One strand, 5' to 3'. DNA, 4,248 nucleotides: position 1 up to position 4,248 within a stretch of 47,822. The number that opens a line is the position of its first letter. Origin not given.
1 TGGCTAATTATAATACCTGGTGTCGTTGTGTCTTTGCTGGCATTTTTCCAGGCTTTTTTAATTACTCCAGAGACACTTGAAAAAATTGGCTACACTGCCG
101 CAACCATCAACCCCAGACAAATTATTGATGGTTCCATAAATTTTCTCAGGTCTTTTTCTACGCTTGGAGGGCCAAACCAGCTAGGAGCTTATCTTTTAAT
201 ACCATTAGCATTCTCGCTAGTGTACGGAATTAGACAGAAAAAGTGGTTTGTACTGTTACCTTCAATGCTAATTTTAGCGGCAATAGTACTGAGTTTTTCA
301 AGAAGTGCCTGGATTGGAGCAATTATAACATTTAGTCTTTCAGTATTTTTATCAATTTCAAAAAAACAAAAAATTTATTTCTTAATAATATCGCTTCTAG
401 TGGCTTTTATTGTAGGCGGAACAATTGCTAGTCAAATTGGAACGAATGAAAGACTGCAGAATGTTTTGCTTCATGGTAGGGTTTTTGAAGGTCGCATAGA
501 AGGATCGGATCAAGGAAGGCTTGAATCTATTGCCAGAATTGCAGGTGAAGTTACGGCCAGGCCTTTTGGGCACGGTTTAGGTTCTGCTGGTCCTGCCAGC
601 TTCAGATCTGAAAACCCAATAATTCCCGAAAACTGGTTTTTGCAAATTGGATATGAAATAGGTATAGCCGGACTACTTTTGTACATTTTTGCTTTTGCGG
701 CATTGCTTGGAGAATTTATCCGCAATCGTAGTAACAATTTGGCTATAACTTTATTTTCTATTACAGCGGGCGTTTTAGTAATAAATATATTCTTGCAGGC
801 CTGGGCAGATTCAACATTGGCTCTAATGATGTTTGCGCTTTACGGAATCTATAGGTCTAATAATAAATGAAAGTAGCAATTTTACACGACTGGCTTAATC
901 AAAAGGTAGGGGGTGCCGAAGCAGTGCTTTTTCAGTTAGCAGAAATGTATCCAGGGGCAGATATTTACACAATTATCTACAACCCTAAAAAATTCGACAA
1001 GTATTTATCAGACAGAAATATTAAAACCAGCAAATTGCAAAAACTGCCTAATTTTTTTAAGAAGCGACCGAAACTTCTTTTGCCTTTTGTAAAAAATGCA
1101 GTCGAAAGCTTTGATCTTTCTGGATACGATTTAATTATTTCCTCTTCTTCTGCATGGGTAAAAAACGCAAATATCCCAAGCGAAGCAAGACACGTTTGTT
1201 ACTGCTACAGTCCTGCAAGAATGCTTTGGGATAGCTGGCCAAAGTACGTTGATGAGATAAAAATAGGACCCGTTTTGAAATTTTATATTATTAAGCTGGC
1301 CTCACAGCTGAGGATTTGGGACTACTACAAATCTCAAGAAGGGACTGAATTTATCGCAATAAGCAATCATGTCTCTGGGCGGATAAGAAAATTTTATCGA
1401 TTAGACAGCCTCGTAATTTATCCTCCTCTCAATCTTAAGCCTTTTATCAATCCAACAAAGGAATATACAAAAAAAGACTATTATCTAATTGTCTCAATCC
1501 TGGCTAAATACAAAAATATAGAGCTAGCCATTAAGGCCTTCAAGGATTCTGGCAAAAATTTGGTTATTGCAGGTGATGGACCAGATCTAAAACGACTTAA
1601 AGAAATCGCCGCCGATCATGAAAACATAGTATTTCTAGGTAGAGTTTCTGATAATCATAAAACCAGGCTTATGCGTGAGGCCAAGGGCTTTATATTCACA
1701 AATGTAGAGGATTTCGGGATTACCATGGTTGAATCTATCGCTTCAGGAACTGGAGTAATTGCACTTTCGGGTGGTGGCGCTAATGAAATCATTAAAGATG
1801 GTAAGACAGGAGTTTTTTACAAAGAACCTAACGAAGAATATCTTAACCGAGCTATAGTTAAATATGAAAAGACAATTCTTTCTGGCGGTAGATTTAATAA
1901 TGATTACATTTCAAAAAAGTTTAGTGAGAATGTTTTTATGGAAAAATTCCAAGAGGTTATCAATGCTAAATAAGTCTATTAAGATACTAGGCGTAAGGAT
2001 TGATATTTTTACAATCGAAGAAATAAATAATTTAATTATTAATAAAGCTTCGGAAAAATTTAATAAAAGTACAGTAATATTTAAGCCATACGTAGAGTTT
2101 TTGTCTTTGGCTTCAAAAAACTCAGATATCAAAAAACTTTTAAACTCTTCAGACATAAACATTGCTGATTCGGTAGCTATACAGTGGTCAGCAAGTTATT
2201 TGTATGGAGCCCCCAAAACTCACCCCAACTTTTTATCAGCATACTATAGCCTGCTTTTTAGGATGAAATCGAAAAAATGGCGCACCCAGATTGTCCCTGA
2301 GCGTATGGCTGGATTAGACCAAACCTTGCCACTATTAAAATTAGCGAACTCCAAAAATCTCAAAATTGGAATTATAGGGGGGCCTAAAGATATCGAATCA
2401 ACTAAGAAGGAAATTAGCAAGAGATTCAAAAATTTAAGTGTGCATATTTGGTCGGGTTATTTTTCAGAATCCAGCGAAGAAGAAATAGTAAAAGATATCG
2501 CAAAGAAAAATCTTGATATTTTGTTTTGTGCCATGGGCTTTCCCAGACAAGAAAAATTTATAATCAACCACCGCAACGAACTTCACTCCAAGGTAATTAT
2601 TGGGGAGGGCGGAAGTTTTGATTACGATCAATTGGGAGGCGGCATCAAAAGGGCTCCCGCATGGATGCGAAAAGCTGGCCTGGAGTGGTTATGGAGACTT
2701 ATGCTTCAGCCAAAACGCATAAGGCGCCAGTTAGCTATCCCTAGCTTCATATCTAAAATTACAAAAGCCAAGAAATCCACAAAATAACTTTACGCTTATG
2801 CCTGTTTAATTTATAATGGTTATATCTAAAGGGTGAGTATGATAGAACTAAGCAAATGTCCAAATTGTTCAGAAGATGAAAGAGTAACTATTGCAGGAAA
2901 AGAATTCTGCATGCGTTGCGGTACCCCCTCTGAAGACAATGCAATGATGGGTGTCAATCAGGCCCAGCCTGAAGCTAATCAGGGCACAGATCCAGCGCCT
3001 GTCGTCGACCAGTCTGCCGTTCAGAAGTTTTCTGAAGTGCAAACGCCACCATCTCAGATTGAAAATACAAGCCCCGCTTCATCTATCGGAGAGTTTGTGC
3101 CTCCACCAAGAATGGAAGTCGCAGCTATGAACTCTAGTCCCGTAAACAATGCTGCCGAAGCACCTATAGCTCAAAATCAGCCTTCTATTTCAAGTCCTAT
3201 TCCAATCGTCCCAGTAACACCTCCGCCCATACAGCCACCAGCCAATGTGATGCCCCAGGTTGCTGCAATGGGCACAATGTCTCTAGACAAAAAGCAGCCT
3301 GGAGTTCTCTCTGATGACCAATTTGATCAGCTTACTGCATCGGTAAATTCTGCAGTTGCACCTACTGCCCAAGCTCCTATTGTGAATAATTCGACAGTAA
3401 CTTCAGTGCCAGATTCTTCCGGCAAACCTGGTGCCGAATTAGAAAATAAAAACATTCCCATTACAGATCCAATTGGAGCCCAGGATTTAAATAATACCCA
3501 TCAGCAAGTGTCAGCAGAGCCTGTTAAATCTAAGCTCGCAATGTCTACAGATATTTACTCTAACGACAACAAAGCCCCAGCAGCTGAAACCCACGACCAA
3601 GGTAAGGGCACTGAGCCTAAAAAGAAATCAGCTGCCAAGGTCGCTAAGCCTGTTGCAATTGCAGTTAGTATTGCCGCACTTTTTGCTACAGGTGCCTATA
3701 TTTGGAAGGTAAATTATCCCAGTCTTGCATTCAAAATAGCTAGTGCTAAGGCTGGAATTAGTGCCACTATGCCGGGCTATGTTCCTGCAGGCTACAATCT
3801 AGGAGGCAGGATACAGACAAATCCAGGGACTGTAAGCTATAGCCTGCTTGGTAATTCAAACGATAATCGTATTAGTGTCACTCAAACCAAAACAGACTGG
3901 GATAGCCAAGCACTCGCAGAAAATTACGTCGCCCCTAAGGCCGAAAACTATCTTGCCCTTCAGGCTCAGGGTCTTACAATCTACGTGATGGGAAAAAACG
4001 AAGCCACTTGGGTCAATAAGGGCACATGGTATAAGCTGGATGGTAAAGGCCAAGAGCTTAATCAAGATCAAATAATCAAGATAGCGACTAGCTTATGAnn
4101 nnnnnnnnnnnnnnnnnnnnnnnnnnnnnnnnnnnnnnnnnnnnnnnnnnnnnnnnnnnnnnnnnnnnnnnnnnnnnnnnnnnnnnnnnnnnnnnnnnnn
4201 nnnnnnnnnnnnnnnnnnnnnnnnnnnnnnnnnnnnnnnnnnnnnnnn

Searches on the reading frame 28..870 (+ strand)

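Call 21: search_protein_families(library=pfam, proteins=[window:28-870:+], max_evalue=0.001)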
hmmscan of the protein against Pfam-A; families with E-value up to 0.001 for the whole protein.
window:28-870:+ (280 aa): 1 family
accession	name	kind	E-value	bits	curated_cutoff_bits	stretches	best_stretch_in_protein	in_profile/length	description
PF04932.20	Wzy_C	-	1.5e-12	48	31.7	1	80-220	4-149/149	O-Antigen ligase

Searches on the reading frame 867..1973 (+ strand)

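Call 21: search_protein_families(library=pfam, proteins=[window:867-1973:+], max_evalue=0.001)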
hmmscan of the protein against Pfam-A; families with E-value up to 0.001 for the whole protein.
window:867-1973:+ (368 aa): 3 families
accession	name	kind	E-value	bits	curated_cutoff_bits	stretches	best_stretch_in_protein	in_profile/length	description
PF00534.26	Glycos_transf_1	-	2.3e-27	96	26.4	1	196-334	8-156/172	Glycosyl transferases group 1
PF13692.12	Glyco_trans_1_4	-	1.8e-17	64.3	27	1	207-332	5-138/142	Glycosyl transferases group 1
PF13439.12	Glyco_transf_4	-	0.00023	21.7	28.5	1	14-190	1-168/170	Glycosyltransferase Family 4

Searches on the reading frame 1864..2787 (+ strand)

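Call 116: search_protein_families(library=pfam, proteins=[window:1864-2787:+], max_evalue=0.001)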
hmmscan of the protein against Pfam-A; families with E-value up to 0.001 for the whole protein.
window:1864-2787:+ (307 aa): 1 family
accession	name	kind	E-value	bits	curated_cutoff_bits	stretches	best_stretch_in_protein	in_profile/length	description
PF03808.19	Glyco_tran_WecG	-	1e-41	143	27.4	1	139-289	17-167/168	Glycosyl transferase WecG/TagA/CpsF family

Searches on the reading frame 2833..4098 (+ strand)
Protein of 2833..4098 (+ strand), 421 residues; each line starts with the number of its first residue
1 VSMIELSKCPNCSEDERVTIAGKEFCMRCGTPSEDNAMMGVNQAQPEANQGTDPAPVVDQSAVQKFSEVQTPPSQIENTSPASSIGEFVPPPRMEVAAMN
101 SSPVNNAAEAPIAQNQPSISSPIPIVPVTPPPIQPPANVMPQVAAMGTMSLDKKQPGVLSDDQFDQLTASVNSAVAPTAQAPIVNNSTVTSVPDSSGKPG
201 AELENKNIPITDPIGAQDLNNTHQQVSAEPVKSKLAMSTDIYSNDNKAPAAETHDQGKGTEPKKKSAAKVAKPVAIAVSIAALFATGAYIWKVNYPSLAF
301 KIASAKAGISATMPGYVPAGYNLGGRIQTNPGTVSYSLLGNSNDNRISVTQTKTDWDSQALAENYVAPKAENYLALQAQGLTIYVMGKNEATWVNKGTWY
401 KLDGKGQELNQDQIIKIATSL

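Call 21: search_protein_families(library=pfam, proteins=[window:2833-4098:+], max_evalue=0.001)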
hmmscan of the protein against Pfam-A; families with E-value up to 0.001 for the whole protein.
window:2833-4098:+ (421 aa): 1 family
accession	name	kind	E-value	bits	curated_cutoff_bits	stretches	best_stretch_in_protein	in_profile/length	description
PF14285.11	DUF4367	-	5.1e-05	24.1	22.1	1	314-421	4-110/110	Domain of unknown function (DUF4367)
